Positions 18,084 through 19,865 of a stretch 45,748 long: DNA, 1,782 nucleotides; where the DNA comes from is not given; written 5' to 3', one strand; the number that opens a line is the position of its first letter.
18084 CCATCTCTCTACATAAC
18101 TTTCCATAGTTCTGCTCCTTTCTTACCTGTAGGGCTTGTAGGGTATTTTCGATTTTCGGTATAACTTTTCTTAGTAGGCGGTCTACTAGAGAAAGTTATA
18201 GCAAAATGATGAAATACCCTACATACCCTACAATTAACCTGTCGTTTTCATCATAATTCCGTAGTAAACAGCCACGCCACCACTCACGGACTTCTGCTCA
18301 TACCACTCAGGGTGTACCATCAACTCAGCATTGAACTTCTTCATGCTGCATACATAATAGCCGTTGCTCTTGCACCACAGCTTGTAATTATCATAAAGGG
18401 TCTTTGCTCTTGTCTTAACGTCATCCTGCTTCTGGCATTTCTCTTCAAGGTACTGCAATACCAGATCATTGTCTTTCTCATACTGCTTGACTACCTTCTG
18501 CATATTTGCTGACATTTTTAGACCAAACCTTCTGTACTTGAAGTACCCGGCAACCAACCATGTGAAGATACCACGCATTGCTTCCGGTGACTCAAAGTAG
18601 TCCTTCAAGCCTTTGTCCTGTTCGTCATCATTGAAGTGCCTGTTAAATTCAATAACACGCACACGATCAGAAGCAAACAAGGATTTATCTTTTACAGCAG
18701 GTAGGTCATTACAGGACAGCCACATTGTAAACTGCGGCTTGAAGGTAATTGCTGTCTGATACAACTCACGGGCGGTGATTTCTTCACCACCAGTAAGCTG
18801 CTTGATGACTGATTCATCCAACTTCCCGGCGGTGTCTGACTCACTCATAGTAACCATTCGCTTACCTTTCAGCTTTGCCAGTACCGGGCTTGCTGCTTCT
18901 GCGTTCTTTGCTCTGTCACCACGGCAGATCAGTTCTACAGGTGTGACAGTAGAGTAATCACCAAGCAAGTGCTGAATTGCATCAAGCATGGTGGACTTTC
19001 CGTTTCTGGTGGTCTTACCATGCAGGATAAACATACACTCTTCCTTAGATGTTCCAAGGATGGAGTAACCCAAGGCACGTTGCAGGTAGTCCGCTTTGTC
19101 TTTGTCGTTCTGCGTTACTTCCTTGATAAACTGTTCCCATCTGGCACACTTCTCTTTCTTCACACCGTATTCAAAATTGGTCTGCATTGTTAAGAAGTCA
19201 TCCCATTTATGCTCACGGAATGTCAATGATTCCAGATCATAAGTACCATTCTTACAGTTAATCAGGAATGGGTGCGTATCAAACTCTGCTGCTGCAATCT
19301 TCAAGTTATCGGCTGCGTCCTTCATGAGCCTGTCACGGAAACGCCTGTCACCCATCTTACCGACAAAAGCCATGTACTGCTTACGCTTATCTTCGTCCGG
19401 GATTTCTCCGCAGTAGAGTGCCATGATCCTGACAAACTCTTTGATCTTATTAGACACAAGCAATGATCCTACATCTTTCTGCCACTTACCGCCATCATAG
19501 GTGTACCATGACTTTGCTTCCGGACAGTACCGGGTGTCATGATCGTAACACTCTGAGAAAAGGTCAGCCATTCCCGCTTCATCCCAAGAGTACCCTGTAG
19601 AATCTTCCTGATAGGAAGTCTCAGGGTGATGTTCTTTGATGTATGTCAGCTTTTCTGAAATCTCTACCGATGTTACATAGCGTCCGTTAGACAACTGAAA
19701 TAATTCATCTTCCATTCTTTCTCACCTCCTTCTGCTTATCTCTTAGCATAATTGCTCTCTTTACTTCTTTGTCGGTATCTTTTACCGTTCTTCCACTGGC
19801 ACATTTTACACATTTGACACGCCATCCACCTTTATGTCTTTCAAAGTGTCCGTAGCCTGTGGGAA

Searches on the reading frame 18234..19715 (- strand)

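Call 3: search_protein_families(library=pfam, proteins=[window:18234-19715:-], max_evalue=0.01)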
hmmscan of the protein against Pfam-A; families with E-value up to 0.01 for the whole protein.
window:18234-19715:- (493 aa): 3 families
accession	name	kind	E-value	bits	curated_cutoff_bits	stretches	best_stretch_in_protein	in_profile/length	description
PF08706.16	D5_N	-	1.7e-28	100.2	22.4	1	50-202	1-145/145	D5 N terminal like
PF19263.5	DUF5906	-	2.3e-10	41.5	27.6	1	231-345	1-110/114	Family of unknown function (DUF5906)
PF03288.22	Pox_D5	-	3.9e-07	30.9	21.4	1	414-475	1-64/86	Poxvirus D5 protein-like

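Call 4: search_protein_families(library=phrogs, proteins=[window:18234-19715:-], max_evalue=0.01)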
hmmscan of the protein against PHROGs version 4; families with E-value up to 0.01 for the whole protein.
window:18234-19715:- (493 aa): 11 families
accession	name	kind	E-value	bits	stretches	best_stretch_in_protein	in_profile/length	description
phrog_1829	-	DNA, RNA and nucleotide metabolism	1.3e-94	318.9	1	34-491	314-757/772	DNA primase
phrog_1156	-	DNA, RNA and nucleotide metabolism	5.8e-93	313.9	1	34-490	354-826/855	DNA primase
phrog_6088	-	DNA, RNA and nucleotide metabolism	9.6e-92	309.7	1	33-491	321-765/772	DNA primase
phrog_864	-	DNA, RNA and nucleotide metabolism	5.3e-81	274.5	1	46-479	207-614/1064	DNA primase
phrog_2478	-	DNA, RNA and nucleotide metabolism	3.8e-77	261.2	1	43-490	404-841/854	DNA polymerase/primase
phrog_1883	-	DNA, RNA and nucleotide metabolism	4.3e-63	214.8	1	110-488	375-746/756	DNA helicase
phrog_16950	-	DNA, RNA and nucleotide metabolism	8.9e-53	180.3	1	64-474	384-815/843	DNA primase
phrog_7601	-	unknown function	6.3e-40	138.4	1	208-467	2-252/289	-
phrog_16213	-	DNA, RNA and nucleotide metabolism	1.9e-12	47.3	1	99-429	258-586/732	DNA primase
phrog_2249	-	DNA, RNA and nucleotide metabolism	5.9e-09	36.1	1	148-463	451-754/802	DNA primase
phrog_4210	-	DNA, RNA and nucleotide metabolism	5.5e-08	32.1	1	153-484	103-422/1304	DNA polymerase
